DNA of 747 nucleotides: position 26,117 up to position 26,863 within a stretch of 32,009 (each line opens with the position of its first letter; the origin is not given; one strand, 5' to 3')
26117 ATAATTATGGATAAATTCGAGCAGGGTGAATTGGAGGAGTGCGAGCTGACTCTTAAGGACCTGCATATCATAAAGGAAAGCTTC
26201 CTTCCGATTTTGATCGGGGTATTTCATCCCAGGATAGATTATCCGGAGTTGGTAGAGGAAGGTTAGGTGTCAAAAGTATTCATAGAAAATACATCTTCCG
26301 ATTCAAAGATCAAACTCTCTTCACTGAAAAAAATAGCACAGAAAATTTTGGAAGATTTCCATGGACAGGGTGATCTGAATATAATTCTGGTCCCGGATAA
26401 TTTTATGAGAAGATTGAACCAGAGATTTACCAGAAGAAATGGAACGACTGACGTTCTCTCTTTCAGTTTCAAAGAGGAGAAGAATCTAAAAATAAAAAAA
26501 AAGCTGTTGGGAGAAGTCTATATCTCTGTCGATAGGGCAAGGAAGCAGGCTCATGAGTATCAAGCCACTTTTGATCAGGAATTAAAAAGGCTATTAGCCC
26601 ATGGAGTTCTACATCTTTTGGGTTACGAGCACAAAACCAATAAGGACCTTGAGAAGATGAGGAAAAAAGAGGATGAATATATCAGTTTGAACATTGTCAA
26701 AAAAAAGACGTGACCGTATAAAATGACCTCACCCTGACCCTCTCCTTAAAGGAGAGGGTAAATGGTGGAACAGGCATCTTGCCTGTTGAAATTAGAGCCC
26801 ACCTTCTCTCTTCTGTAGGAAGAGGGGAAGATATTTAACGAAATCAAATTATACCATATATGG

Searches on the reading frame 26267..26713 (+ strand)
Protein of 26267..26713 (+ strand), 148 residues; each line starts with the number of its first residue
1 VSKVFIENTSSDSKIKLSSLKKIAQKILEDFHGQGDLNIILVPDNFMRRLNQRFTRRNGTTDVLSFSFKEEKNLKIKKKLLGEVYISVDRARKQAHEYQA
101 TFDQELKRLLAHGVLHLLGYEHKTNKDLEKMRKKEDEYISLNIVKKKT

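Call 27: search_protein_families(library=pfam, proteins=[window:26267-26713:+])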
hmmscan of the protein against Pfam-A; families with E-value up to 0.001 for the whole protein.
window:26267-26713:+ (148 aa): 1 family
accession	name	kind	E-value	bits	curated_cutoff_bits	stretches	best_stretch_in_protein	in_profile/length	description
PF02130.23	YbeY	-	4.1e-33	114.4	25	1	19-139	10-126/129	Endoribonuclease YbeY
